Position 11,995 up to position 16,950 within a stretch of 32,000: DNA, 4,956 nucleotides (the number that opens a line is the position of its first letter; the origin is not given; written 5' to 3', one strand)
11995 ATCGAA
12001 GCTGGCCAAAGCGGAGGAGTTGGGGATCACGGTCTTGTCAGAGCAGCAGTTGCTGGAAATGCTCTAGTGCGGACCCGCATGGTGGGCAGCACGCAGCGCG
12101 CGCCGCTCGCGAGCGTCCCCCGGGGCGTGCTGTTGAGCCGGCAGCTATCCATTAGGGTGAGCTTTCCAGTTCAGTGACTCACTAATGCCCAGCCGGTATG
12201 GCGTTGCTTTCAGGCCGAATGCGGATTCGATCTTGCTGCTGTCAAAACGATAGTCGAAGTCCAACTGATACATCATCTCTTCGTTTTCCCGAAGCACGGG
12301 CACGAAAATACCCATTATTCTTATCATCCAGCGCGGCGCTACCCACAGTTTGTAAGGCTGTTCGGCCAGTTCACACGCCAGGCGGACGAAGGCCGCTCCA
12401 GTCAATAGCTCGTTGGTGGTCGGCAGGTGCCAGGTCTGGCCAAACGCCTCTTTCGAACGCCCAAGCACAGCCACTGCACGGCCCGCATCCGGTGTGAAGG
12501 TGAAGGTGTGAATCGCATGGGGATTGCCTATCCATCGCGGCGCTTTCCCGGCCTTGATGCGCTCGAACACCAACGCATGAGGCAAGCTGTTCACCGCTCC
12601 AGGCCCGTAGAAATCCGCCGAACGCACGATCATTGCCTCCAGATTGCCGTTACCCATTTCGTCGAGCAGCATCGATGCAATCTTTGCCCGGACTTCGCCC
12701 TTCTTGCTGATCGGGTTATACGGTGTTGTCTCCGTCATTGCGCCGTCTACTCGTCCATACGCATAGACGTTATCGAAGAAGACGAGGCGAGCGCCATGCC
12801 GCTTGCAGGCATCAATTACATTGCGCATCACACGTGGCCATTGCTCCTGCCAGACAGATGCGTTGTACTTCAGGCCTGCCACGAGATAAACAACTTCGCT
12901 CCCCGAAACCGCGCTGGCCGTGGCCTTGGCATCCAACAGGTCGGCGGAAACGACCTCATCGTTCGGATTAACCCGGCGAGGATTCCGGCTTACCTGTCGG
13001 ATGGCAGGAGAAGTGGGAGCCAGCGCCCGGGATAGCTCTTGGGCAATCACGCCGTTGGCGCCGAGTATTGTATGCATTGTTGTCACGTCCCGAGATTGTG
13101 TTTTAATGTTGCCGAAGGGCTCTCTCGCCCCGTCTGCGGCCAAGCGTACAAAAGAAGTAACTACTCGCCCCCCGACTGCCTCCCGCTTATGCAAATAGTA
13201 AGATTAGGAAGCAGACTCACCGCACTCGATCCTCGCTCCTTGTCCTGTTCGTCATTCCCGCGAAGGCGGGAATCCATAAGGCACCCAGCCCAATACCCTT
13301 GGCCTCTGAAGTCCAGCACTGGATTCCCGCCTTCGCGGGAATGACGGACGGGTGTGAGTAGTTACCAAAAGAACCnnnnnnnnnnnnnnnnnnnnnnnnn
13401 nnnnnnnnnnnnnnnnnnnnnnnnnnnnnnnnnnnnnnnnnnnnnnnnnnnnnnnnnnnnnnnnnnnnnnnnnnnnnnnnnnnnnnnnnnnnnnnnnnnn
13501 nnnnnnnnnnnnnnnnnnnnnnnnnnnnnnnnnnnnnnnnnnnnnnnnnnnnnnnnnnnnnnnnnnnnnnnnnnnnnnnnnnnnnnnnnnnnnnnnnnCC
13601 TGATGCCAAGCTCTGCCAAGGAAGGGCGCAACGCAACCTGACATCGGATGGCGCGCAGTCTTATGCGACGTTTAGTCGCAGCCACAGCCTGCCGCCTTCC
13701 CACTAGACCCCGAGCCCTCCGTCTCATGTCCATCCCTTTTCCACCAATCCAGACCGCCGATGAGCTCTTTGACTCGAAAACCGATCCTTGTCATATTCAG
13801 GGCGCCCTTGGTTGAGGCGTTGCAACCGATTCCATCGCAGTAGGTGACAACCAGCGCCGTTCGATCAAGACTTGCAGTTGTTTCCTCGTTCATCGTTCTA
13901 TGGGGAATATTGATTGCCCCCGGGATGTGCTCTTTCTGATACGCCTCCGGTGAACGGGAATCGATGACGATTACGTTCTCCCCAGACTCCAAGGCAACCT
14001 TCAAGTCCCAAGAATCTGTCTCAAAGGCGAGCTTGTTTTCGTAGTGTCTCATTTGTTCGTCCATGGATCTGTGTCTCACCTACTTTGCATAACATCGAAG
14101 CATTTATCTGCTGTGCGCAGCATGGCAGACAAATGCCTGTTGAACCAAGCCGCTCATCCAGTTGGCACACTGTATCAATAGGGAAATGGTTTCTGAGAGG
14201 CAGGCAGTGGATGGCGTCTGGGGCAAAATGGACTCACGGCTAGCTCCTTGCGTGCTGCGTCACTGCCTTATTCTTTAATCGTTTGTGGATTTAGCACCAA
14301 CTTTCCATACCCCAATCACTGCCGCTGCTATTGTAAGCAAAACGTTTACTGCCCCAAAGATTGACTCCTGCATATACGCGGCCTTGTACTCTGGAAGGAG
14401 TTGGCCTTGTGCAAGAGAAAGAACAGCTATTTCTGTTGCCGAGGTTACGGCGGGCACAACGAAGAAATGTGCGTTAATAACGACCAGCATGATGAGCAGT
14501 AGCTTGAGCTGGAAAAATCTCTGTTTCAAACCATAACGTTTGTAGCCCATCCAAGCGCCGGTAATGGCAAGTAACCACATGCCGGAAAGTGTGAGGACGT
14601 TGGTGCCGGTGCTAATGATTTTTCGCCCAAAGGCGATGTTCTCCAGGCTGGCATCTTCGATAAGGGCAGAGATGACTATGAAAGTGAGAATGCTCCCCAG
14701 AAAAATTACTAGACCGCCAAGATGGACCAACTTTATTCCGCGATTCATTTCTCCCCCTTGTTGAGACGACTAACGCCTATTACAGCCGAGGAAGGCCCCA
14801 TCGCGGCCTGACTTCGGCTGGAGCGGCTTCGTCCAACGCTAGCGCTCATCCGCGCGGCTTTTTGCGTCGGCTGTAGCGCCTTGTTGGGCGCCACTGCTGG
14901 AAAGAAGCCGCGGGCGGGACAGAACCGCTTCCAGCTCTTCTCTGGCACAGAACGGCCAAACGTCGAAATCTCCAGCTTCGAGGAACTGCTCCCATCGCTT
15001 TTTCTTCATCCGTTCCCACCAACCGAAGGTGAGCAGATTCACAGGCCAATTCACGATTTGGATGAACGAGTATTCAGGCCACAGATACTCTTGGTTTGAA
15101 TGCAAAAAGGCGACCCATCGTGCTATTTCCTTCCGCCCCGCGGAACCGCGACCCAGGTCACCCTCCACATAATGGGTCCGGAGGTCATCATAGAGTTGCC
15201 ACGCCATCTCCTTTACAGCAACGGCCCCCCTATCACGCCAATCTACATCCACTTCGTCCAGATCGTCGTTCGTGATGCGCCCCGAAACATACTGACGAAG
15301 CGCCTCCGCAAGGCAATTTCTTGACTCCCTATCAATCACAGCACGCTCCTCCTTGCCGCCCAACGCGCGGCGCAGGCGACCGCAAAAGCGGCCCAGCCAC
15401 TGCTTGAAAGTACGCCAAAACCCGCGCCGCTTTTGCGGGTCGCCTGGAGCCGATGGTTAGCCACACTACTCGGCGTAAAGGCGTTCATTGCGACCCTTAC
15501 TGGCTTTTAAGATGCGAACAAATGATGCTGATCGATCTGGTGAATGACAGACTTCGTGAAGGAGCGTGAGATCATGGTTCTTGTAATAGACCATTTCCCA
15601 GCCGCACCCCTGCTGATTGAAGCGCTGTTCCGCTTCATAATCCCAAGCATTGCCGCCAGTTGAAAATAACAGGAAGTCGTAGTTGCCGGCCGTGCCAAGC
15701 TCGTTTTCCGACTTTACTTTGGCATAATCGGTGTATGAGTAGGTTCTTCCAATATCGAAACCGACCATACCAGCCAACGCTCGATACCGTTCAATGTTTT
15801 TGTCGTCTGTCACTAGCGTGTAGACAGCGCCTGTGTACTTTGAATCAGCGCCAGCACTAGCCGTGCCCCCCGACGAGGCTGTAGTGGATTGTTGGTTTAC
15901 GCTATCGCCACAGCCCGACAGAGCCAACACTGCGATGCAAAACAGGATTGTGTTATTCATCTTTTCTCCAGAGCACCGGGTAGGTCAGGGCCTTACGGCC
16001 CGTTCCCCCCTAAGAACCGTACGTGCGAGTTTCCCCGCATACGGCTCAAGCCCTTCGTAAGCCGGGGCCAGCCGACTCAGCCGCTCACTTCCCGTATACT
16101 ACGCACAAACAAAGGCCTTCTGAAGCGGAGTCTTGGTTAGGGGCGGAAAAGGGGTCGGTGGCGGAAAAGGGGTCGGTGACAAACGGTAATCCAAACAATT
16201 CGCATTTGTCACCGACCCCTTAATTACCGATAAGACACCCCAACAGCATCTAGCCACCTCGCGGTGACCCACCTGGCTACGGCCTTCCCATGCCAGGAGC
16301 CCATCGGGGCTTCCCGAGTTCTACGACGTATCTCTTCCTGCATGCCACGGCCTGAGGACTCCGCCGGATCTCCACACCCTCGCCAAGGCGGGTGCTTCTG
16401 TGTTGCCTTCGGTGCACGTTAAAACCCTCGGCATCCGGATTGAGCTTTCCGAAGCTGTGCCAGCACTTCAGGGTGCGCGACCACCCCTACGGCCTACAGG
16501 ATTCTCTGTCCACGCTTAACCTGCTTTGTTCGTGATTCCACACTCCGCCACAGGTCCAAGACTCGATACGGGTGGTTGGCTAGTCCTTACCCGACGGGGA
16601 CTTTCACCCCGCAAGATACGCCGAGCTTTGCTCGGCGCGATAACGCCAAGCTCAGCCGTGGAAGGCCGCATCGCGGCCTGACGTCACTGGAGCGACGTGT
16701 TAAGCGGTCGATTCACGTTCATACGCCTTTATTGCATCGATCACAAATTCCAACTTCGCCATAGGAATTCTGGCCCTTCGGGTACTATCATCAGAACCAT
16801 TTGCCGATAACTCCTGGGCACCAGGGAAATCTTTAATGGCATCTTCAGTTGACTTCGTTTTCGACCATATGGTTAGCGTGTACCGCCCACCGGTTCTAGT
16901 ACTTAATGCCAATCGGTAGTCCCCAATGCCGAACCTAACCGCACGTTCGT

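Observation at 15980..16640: ORF-less group II intron sitting exactly at the R' box of an attC site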

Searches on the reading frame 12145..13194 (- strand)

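Call 80: search_protein_families(library=pfam, proteins=[window:12145-13194:-], max_evalue=0.00001)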
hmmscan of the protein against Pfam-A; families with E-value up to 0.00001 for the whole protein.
window:12145-13194:- (349 aa): 2 families
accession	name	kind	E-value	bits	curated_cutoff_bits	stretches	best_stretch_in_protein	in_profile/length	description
PF01370.27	Epimerase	-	3.4e-15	56.6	20.9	1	43-247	3-227/240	NAD dependent epimerase/dehydratase family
PF13460.12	NAD_binding_10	-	6.6e-11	42.8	27.2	1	45-155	1-111/184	NAD(P)H-binding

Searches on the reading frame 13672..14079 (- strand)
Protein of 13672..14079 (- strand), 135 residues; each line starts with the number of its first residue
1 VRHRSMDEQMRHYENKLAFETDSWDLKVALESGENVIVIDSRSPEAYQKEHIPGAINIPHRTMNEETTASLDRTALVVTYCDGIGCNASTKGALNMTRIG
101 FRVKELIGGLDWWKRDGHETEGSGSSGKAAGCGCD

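Call 67: search_protein_families(library=pfam, proteins=[window:13672-14079:-], max_evalue=0.01)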
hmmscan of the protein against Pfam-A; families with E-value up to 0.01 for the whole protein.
window:13672-14079:- (135 aa): 1 family
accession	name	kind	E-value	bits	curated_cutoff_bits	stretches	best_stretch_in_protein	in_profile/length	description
PF00581.25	Rhodanese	-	2.2e-16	60.6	22.2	1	28-115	7-101/102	Rhodanese-like domain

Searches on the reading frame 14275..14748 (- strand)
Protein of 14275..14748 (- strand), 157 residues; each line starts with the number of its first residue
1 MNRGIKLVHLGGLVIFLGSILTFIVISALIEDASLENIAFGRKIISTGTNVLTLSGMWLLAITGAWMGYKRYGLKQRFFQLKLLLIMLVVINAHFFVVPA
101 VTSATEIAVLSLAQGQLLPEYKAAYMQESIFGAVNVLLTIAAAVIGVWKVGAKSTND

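Call 67: search_protein_families(library=pfam, proteins=[window:14275-14748:-], max_evalue=0.01)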
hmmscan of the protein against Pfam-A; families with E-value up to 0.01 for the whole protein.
window:14275-14748:- (157 aa): 1 family
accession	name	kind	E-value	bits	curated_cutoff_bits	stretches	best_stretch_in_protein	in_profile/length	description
PF10027.14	DUF2269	-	1.2e-05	25.9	28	1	5-149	3-149/150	Predicted integral membrane protein (DUF2269)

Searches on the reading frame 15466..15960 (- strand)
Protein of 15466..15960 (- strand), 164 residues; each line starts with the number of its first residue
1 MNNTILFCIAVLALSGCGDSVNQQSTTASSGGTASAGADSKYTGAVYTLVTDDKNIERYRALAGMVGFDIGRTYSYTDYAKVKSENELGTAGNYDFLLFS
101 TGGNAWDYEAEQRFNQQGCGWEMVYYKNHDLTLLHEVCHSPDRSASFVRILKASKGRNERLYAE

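Call 9: find_encoding_contigs(protein=window:15466-15960:-, flank=10000, max_places=10)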
Protein window:15466-15960:- (164 aa): 1 contig read that carries it; 1 place shown.
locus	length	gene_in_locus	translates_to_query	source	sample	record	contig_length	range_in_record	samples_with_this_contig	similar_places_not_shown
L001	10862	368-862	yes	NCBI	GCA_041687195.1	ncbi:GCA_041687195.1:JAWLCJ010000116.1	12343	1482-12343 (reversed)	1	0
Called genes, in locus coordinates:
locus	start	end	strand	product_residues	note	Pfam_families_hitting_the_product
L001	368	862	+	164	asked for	-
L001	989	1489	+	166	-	-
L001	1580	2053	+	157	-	PF10027:DUF2269 (weak)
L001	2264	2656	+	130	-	PF00581:Rhodanese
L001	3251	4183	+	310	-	PF01370:Epimerase, PF13460:NAD_binding_10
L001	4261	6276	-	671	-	PF22745:Nlig-Ia, PF01653:DNA_ligase_aden, PF03120:OB_DNA_ligase, PF03119:DNA_ligase_ZBD, PF12826:HHH_2, PF14520:HHH_5, PF00633:HHH, PF00533:BRCT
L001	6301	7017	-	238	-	PF04354:ZipA_C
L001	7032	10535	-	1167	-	PF02463:SMC_N, PF13175:AAA_15, PF13304:AAA_21 (faint), PF13476:AAA_23, PF24161:CCDC39 (faint), PF06470:SMC_hinge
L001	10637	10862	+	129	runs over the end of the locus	PF14489:QueF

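Call 67: search_protein_families(library=pfam, proteins=[window:15466-15960:-], max_evalue=0.01)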
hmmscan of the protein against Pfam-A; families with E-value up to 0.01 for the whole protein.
window:15466-15960:- (164 aa): 0 families

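Call 71: find_homologous_proteins(query=window:15466-15960:-, max_evalue=0.00001)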
Query window:15466-15960:- (164 aa): 4 proteins with E <= 0.00001 among 62 candidates.
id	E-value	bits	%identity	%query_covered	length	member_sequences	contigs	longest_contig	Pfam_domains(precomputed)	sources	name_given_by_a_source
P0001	7.1e-106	369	100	100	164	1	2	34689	-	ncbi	-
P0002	1.5e-62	228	62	100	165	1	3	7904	-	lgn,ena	-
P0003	3.7e-43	165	51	96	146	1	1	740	-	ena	-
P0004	1.2e-38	151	50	80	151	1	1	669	-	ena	-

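Call 72: find_encoding_contigs(protein=P0002, flank=4000, max_places=5)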
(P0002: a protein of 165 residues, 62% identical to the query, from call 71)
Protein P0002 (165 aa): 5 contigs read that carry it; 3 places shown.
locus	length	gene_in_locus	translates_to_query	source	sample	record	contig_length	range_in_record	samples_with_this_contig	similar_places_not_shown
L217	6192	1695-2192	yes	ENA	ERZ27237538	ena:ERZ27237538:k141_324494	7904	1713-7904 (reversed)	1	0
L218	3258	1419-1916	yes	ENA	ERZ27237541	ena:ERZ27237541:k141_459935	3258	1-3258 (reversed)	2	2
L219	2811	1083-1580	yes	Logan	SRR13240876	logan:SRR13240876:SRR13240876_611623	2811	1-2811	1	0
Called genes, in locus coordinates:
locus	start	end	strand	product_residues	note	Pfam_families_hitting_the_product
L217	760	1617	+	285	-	-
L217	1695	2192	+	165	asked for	-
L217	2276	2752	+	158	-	-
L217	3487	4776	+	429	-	PF13546:DDE_5, PF01609:DDE_Tnp_1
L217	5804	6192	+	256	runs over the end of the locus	-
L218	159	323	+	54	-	-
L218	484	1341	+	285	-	-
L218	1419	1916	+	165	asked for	-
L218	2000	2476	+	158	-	-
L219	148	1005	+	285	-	-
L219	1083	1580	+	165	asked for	-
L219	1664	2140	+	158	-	-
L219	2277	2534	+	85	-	-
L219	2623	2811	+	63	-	?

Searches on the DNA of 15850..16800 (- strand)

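Call 7: search_dna_similar(query=window:15960-16660:-, collection=plasmids, mode=distant, max_rows=30)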
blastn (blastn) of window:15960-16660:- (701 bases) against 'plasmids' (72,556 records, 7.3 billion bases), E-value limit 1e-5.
Records with a match: 1516; places in all: 1689; records where one place covers at least 80% of the query: 0.
Best place of each record, by identity: 95-99% 7; 90-95% 311; 80-90% 1193; 60-80% 5.
By first word of the organism name: Escherichia 684; Klebsiella 490; Bacillus 65; Priestia 56; Salmonella 40; Acinetobacter 22; Vibrio 18; Enterobacter 16; Pseudomonas 10; Phocaeicola 8; and 45 more.
By predicted mobility (MOB-suite, as given by PLSDB): conjugative 882; non-mobilizable 342; mobilizable 292.
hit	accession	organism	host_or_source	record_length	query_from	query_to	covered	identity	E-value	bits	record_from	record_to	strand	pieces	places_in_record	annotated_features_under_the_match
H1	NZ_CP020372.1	Candidatus Thiodictyon syntrophicum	meromictic lake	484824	17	368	50%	78.0%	3e-69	270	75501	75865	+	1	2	none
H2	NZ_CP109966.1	Catenovulum adriaticum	algae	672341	14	104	13%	83.5%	3e-17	98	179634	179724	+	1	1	none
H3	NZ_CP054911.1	Pantoea ananatis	-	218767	605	694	13%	83.7%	1e-15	92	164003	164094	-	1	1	umuD: translesion error-prone DNA polymerase V autoproteolytic subunit | ltrA: group II intron reverse transcriptase/maturase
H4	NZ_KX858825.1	Enterobacter cloacae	-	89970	605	694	13%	82.6%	2e-14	88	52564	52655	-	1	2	ltrA: group II intron reverse transcriptase/maturase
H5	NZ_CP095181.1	Enterobacter roggenkampii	Homo sapiens,pus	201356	609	694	12%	84.1%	5e-15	90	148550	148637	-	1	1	none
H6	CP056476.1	Enterobacter cloacae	culture,Wastewater effluent sample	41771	609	694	12%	84.1%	5e-15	90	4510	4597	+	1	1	none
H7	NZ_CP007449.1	Yersinia hibernica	Rattus norvegicus,feces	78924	598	684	12%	82.0%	9e-12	79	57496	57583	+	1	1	ltrA: group II intron reverse transcriptase/maturase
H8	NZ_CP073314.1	Enterobacter cloacae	Hospital environment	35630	609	694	12%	83.0%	2e-13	85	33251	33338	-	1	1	umuD: translesion error-prone DNA polymerase V autoproteolytic subunit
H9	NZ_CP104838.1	Enterobacter cloacae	Homo sapiens,other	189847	609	694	12%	83.0%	2e-13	85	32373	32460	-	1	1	none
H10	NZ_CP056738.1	Enterobacter roggenkampii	culture,Wastewater influent sample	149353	609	694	12%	83.0%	2e-13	85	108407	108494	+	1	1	none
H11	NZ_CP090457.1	Escherichia coli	Homo sapiens,Pus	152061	599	684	12%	81.8%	3e-11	77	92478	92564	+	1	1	ltrA: group II intron reverse transcriptase/maturase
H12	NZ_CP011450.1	Sphingomonas sanxanigenens DSM 19645 = NX02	-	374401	595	684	13%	77.2%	2e-7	65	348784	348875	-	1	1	none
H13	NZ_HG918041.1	Klebsiella pneumoniae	-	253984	605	684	11%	86.6%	1e-15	92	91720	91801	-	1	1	ltrA: group II intron reverse transcriptase/maturase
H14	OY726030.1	Phocaeicola massiliensis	-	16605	610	688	11%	87.7%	1e-16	95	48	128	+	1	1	record has no annotation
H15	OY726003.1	Phocaeicola massiliensis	-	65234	610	687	11%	87.5%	4e-16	93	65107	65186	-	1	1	record has no annotation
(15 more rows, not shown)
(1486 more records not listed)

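Call 10: get_annotated_region(hit=H1, flank=4000)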
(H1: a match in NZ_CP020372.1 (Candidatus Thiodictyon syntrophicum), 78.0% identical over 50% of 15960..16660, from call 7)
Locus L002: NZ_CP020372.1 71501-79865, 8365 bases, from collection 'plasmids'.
description: Candidatus Thiodictyon syntrophicum strain Cad16T plasmid pTs485, complete sequence
organism: Candidatus Thiodictyon syntrophicum (NCBI taxid 1166950)
taxonomy: Bacteria; Pseudomonadota; Gammaproteobacteria; Chromatiales; Chromatiaceae; Thiodictyon; Candidatus Thiodictyon syntrophicum
host: -; source: meromictic lake; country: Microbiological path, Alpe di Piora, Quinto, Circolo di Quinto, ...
typing (MOB-suite, as given by PLSDB): non-mobilizable
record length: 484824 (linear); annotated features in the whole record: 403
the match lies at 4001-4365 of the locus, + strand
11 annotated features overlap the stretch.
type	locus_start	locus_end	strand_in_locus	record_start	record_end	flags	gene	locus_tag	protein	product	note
CDS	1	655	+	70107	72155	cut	-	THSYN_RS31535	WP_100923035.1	vWA domain-containing protein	-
CDS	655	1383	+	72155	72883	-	-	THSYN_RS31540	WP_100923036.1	ATP-binding cassette domain-containing protein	-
CDS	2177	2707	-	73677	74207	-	-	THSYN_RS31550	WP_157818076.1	hypothetical protein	-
CDS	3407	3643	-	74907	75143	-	-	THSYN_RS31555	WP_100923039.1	hypothetical protein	-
CDS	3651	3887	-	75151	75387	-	-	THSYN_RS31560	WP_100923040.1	hypothetical protein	-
CDS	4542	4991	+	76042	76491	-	-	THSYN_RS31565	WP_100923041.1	group II intron maturase-specific domain-containing protein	-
CDS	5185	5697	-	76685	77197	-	-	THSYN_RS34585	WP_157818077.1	PEP-CTERM sorting domain-containing protein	-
CDS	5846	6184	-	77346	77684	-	-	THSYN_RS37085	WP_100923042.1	DUF5615 family PIN-like protein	-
CDS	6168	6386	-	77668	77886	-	-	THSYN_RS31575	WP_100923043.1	DUF433 domain-containing protein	-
CDS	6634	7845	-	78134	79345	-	-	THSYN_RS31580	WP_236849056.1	IS110 family transposase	-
CDS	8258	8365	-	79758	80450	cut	-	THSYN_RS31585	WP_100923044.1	hypothetical protein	-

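Call 13: search_rna_families(source=L002, threshold=gathering, show_alignments=0)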
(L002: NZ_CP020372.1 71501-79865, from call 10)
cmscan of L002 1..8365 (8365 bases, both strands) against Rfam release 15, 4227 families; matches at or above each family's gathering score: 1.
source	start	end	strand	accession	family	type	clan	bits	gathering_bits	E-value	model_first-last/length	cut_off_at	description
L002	4041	4311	+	RF02005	group-II-D1D4-6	Intron;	CL00102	97.7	49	3.3e-27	1-225/225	no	Group II catalytic intron D1-D4-6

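Call 16: get_annotated_region(hit=H2, flank=3500)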
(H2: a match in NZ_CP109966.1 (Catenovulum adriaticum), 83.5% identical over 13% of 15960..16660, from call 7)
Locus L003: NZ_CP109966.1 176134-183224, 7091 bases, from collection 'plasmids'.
description: Catenovulum adriaticum strain TS8 plasmid pCadTS8_1, complete sequence
organism: Catenovulum adriaticum (NCBI taxid 2984846)
taxonomy: Bacteria; Pseudomonadota; Gammaproteobacteria; Alteromonadales; Alteromonadaceae; Catenovulum; Catenovulum adriaticum
host: -; source: algae; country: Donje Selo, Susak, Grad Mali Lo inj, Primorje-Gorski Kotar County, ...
typing (MOB-suite, as given by PLSDB): non-mobilizable
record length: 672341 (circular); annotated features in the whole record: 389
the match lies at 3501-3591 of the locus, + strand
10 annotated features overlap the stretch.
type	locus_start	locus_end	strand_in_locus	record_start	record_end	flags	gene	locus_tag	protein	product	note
CDS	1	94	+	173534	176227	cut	-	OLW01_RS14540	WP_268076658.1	PQQ-dependent sugar dehydrogenase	-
CDS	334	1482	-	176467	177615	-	-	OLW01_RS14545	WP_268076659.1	transposase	-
CDS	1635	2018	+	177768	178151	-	-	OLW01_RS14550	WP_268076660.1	hypothetical protein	-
CDS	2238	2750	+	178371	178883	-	-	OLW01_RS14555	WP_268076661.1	group II intron maturase-specific domain-containing protein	-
CDS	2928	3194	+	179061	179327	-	-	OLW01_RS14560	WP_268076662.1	BrnT family toxin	-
CDS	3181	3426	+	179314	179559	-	-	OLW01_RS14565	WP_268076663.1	CopG family transcriptional regulator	-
CDS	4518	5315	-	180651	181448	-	-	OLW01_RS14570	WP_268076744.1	IS30 family transposase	-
CDS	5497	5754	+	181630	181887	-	-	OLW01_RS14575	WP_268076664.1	type II toxin-antitoxin system Phd/YefM family antitoxin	-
CDS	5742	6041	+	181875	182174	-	-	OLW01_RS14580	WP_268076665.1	type II toxin-antitoxin system RelE/ParE family toxin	GO:0030541 - plasmid partitioning [Evidence IEA]; GO:0051290 - protein heterotetramerization [Evidence IEA]; GO:0009432 ...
CDS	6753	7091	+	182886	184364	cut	-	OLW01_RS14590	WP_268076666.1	BNR-4 repeat-containing protein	-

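Call 19: search_rna_families(source=L003, threshold=gathering)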
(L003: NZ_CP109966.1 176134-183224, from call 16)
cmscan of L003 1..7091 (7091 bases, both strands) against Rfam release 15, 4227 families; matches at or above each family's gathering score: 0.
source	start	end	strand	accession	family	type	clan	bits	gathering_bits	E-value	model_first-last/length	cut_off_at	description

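Call 63: search_dna_similar(query=window:16050-16235:-, collection=plasmids, mode=distant, max_evalue=0.01, max_rows=10)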
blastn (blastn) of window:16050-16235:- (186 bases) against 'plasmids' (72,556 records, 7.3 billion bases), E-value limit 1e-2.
No match.

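Call 78: search_rna_families(source=window, start=15850, end=16800, threshold=evalue, max_evalue=10)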
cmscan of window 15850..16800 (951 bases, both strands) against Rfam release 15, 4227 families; matches with E-value up to 10: 15.
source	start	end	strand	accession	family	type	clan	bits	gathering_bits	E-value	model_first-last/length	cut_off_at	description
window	16348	16604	-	RF02005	group-II-D1D4-6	Intron;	CL00102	108.3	49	1.5e-31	1-225/225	no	Group II catalytic intron D1-D4-6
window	15975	16049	-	RF00029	Intron_gpII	Intron;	-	67.7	40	5.5e-13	1-77/77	no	Group II catalytic intron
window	16014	16047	-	RF04356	Plastid-ndhA-ndhB-1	Intron;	CL00155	32.8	61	1.5e-05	9-42/49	no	Plastid-ndhA-ndhB-1 group II-D5 intron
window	16010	16056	-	RF04336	Plastid-petD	Intron;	-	25.7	65.5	0.0066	1-47/47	no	Plastid-petD group II-D5 intron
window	16158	16232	-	RF04279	mir-H20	Gene; miRNA;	CL00141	25.3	99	0.037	1-82/82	no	mir-H20 microRNA precursor family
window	16162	16229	+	RF03610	mir-H7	Gene; miRNA;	CL00141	21.8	94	0.51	1-69/69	no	mir-H7 microRNA precursor family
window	16161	16227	-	RF03314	mir-1908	Gene; miRNA;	-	21.5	82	1.9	1-73/73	no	mir-1908 microRNA precursor family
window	16155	16230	+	RF00828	mir-75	Gene; miRNA;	-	20.4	60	0.23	1-92/92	no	mir-75 microRNA precursor family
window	16160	16228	-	RF04185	MIR2118_2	Gene; miRNA;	-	19.1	120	0.84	1-106/106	no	MIR2118_2 microRNA precursor family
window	16166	16222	+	RF03349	mir-3151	Gene; miRNA;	-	18.3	83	3.8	1-85/85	no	mir-3151 microRNA precursor family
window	16153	16225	-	RF00766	mir-335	Gene; miRNA;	-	17.6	64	0.79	1-92/92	no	mir-335 microRNA precursor family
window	16154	16232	+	RF03516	MIR5229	Gene; miRNA;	-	17.4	80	2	1-87/87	no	MIR5229 microRNA precursor family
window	16147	16222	+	RF04119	MIR1858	Gene; miRNA;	-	16.9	137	6.6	1-197/197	no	MIR1858 microRNA precursor family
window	16515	16620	-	RF00050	FMN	Cis-reg; riboswitch;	-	13.9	66.2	2.4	1-138/138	no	FMN riboswitch aptamer (RFN element)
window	16299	16310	+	RF02162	XIST_A_REPEAT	Gene; sRNA;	-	13.9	33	4.6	3-14/37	no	XIST RNA A repeat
